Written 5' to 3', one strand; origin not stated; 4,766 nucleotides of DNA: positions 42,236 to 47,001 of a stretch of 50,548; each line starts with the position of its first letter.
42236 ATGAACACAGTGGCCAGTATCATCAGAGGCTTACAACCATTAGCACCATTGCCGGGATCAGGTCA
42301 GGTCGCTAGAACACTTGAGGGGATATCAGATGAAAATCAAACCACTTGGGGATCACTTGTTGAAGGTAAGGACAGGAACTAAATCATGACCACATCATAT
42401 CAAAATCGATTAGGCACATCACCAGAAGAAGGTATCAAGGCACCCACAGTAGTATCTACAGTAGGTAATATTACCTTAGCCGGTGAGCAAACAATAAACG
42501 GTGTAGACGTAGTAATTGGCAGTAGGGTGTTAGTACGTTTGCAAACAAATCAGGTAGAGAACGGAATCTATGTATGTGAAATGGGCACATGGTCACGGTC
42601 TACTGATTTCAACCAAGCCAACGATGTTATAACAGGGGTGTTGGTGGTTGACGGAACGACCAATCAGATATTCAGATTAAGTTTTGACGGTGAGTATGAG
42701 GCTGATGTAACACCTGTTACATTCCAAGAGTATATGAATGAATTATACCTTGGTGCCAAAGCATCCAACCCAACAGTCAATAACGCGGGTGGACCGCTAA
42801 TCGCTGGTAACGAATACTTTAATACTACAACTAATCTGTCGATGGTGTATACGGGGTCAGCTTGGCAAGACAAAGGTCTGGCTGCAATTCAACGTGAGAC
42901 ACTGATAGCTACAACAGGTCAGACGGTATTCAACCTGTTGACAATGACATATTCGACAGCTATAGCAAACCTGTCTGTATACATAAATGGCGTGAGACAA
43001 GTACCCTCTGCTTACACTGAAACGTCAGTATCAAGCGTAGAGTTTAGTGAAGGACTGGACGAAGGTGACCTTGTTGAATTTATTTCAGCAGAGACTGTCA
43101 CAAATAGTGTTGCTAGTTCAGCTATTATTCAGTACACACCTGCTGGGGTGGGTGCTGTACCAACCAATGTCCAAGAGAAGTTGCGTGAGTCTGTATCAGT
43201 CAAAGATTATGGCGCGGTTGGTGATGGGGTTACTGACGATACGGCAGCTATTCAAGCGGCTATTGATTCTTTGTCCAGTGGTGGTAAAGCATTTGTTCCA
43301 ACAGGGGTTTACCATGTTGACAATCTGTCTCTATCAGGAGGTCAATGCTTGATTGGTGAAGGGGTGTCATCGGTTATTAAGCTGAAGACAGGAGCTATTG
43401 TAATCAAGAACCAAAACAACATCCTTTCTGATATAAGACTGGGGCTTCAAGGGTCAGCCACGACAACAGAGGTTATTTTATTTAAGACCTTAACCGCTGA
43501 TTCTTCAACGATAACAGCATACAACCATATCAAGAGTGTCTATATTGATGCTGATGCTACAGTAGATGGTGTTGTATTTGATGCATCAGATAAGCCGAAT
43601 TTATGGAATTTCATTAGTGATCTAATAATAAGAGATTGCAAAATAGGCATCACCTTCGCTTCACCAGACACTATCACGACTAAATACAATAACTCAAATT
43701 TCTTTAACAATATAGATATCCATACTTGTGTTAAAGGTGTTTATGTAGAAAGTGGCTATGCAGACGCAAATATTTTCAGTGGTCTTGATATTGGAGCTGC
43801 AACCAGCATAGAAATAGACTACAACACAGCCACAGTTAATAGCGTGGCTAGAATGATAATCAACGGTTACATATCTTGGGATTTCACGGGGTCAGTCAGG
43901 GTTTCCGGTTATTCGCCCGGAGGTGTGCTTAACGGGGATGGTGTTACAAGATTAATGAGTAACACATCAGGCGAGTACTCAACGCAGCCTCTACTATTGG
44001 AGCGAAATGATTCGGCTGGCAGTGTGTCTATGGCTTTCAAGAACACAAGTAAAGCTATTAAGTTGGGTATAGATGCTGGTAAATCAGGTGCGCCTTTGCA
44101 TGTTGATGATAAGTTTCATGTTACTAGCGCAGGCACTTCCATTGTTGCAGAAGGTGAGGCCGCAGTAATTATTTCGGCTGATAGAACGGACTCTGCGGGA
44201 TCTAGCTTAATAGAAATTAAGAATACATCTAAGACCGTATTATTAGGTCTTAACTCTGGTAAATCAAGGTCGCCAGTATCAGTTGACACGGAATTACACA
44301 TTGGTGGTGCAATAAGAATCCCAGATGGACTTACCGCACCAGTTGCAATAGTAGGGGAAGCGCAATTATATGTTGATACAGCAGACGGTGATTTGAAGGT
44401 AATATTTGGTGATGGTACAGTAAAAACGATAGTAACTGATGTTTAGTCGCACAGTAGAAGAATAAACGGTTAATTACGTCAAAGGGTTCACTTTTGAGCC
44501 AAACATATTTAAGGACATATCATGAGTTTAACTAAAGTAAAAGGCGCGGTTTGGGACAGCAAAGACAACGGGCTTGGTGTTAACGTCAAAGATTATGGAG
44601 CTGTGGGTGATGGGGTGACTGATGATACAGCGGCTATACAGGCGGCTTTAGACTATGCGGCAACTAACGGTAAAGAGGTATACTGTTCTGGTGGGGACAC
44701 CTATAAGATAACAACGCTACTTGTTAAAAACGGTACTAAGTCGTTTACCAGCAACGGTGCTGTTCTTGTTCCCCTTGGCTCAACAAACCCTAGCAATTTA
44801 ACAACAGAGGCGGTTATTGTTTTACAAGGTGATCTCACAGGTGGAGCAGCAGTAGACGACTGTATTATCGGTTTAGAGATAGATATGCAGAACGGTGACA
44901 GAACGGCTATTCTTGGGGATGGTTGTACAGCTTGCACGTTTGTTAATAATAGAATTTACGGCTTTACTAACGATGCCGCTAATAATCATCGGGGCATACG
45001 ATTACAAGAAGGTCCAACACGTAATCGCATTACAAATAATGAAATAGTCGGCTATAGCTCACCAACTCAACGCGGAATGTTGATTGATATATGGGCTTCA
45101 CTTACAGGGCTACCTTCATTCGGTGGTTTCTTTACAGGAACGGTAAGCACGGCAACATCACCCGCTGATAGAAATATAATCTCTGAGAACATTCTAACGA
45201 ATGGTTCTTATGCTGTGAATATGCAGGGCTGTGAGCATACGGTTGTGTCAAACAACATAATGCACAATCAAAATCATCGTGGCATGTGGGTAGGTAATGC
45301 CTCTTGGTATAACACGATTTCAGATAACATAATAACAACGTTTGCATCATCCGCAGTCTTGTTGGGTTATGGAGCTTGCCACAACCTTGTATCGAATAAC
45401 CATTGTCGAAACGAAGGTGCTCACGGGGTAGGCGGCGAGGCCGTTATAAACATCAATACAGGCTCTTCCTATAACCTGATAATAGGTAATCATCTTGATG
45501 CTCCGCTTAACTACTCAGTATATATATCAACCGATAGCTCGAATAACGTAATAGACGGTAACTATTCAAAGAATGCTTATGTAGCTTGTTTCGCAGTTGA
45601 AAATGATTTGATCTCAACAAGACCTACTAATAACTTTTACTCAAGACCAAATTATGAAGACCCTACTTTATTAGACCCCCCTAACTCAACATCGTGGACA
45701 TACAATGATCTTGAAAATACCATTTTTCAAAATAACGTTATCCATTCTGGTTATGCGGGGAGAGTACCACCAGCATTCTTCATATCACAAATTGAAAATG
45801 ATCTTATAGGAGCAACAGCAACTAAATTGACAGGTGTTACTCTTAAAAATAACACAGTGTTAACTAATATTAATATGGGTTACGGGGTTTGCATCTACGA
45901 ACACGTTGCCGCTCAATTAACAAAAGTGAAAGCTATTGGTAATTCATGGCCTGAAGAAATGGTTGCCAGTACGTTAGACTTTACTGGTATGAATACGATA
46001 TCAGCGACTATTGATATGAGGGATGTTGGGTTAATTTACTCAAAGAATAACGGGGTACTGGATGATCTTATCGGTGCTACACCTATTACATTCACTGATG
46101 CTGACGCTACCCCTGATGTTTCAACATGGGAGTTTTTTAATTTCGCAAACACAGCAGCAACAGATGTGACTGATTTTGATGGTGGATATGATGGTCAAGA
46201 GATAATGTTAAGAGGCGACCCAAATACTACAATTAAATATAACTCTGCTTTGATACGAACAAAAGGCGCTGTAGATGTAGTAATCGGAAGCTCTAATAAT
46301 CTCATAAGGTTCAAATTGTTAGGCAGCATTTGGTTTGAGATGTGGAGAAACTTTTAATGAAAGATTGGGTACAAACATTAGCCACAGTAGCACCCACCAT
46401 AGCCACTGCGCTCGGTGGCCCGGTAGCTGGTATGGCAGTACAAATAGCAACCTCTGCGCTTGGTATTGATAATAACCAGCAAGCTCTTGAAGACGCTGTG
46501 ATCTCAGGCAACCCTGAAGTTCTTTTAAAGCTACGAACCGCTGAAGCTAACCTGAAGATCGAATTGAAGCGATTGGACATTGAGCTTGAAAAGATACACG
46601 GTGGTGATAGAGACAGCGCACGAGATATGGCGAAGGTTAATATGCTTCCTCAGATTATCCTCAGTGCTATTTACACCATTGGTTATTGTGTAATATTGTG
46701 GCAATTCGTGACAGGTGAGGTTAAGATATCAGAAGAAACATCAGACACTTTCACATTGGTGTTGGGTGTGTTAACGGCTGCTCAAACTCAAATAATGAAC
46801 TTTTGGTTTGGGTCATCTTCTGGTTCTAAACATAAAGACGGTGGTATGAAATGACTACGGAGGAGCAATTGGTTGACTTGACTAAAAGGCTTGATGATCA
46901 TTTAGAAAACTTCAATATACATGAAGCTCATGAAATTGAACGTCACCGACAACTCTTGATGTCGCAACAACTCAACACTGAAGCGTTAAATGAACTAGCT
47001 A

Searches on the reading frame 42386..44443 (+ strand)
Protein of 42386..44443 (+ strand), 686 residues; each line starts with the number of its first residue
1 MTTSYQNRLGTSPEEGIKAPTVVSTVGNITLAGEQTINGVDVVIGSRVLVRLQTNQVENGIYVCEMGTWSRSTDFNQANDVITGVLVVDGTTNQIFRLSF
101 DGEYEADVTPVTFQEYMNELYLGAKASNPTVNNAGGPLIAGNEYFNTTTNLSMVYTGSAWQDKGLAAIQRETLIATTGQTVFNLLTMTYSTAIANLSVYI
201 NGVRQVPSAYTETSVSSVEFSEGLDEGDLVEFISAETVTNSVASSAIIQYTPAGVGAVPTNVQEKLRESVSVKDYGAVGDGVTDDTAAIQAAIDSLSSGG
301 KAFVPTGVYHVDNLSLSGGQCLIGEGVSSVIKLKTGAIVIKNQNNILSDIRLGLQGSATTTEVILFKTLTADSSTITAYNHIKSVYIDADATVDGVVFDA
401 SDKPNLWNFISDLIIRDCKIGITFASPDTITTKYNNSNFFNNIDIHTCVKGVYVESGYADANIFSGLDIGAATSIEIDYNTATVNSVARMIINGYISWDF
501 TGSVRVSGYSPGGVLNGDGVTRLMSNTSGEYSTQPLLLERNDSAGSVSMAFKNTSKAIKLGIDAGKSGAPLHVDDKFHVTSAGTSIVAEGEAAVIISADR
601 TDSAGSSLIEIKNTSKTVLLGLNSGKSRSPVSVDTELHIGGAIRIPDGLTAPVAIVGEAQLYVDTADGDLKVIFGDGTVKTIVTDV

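Call 9: search_protein_families(library=phrogs, proteins=[window:42386-44443:+], max_evalue=0.001)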
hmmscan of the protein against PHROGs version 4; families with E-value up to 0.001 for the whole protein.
window:42386-44443:+ (686 aa): 29 families (the best 25 are shown)
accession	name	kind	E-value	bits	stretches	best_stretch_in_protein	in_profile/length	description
phrog_11518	-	tail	7.4e-20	71.8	1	20-245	168-411/812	tail fiber protein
phrog_18522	-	tail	1e-15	58.1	1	202-336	100-240/612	tail protein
phrog_17264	-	unknown function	1.2e-15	58.6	1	22-100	2-82/147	-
phrog_27782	-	unknown function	2.1e-15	57.4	1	23-176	172-320/644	-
phrog_24595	-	head and packaging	2.1e-14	54.7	1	27-92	53-122/325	virion structural protein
phrog_20231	-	tail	8.5e-14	52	1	246-348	150-246/691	tail protein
phrog_2824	-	head and packaging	1.6e-13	50.6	1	22-93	938-1011/1151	virion structural protein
phrog_21413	-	unknown function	2e-12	47.5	2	102-168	37-101/595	-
phrog_16867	-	unknown function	2.6e-12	47.1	1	20-93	77-152/631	-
phrog_2647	-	head and packaging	9.9e-12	45.6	1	17-102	117-209/336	head decoration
phrog_14824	-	unknown function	1.3e-11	44.4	1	10-113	11-118/719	-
phrog_14558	-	tail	1.4e-11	44.4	1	248-314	83-150/740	tail spike protein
phrog_13893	-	tail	3.1e-11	43.3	1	245-315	173-243/648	tail protein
phrog_14570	-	unknown function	6.3e-11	42.6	1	22-118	173-274/540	-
phrog_2234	-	tail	2.1e-10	40.9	1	266-313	182-231/757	tail spike protein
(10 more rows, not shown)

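Call 10: search_protein_families(library=pfam, proteins=[window:42386-44443:+], max_evalue=0.01)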
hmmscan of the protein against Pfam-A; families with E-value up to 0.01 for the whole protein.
window:42386-44443:+ (686 aa): 2 families
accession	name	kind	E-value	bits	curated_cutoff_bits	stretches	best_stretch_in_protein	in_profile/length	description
PF12708.12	Pect-lyase_RHGA_epim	-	1.5e-16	61.3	27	1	270-459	2-197/213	Rhamnogalacturonase A/epimerase, pectate lyase-like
PF12218.14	End_N_terminal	-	0.0057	16.8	26.3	0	277-300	1-24/67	N terminal extension of bacteriophage endosialidase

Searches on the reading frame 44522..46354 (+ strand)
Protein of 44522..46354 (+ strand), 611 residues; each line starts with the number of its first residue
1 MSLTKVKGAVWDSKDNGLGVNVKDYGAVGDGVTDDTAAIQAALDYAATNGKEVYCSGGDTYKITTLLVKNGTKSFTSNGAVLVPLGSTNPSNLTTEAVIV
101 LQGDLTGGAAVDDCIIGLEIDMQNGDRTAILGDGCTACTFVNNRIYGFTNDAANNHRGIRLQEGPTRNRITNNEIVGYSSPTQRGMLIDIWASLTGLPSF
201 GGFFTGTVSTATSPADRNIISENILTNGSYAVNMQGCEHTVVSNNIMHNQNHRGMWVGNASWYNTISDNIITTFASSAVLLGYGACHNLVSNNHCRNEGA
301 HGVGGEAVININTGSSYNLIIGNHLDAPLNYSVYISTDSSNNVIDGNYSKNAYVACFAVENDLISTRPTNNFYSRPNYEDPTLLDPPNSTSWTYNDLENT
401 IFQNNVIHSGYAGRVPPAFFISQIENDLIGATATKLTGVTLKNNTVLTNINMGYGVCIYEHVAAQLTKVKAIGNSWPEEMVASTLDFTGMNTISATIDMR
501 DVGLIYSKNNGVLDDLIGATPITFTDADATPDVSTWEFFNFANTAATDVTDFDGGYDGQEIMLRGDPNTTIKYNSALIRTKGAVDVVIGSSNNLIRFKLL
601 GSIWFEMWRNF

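Call 9: search_protein_families(library=phrogs, proteins=[window:44522-46354:+], max_evalue=0.001)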
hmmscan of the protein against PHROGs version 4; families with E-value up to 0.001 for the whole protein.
window:44522-46354:+ (611 aa): 17 families
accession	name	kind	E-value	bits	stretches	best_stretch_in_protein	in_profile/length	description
phrog_2234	-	tail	1.7e-14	54.4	1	9-83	176-250/757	tail spike protein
phrog_24578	-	unknown function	4.3e-12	45.7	2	28-366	476-813/1019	-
phrog_14558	-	tail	6.4e-12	45.5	1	20-104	105-187/740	tail spike protein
phrog_20911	-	tail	9.8e-09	35.3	1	15-84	160-229/654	tail spike protein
phrog_18522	-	tail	3.1e-08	33.4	1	10-58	161-211/612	tail protein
phrog_8280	-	tail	4.2e-08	34.2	1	14-471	144-537/632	tail spike protein with colonic acid degradation activity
phrog_7458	-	tail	5.4e-08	32.6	1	20-68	123-171/732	tail spike protein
phrog_13144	-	unknown function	6.3e-08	32.8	1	18-79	66-125/464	-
phrog_17312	-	tail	2.1e-07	30.6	1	23-100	298-375/792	tail protein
phrog_13893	-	tail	2.5e-06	27.1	1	21-67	199-243/648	tail protein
phrog_15455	-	tail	6.5e-06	25.9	1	18-271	146-430/652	tail fiber protein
phrog_14879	-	tail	1.3e-05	24.9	1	24-71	183-229/642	tail fiber protein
phrog_4775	-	connector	2.3e-05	23.6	1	18-72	132-182/876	pre-neck appendage protein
phrog_20231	-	tail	2.8e-05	23.9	1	20-58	174-212/691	tail protein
phrog_15175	-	head and packaging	5.2e-05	22.9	1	18-45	231-258/647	virion structural protein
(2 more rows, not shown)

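Call 10: search_protein_families(library=pfam, proteins=[window:44522-46354:+], max_evalue=0.01)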
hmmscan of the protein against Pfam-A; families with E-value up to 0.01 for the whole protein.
window:44522-46354:+ (611 aa): 4 families
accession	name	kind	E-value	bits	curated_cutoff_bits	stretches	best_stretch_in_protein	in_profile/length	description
PF12708.12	Pect-lyase_RHGA_epim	-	3e-13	50.5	27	1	20-177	2-164/213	Rhamnogalacturonase A/epimerase, pectate lyase-like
PF13229.12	Beta_helix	-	5.8e-12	46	25.9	1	219-359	12-145/158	Right handed beta helix region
PF05048.19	NosD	-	5.8e-07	29.6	23.6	1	215-361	46-181/212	Periplasmic copper-binding protein (NosD)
PF12218.14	End_N_terminal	-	2e-06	27.8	26.3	1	27-66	1-38/67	N terminal extension of bacteriophage endosialidase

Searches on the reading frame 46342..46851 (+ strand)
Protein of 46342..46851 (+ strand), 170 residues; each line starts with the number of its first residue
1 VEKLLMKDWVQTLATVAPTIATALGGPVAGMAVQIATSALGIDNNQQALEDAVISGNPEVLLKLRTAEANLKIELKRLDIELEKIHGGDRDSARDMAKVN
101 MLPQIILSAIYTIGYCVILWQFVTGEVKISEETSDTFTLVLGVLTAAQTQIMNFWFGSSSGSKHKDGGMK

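Call 9: search_protein_families(library=phrogs, proteins=[window:46342-46851:+], max_evalue=0.001)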
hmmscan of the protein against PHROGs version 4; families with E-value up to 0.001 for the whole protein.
window:46342-46851:+ (170 aa): 2 families
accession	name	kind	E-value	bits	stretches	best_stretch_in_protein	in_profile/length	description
phrog_1544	-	unknown function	1.3e-28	101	1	6-168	3-191/200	-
phrog_9990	-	unknown function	9.7e-06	26.5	1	127-167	28-68/72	-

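Call 10: search_protein_families(library=pfam, proteins=[window:46342-46851:+], max_evalue=0.01)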
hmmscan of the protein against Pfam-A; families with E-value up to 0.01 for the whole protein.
window:46342-46851:+ (170 aa): 0 families
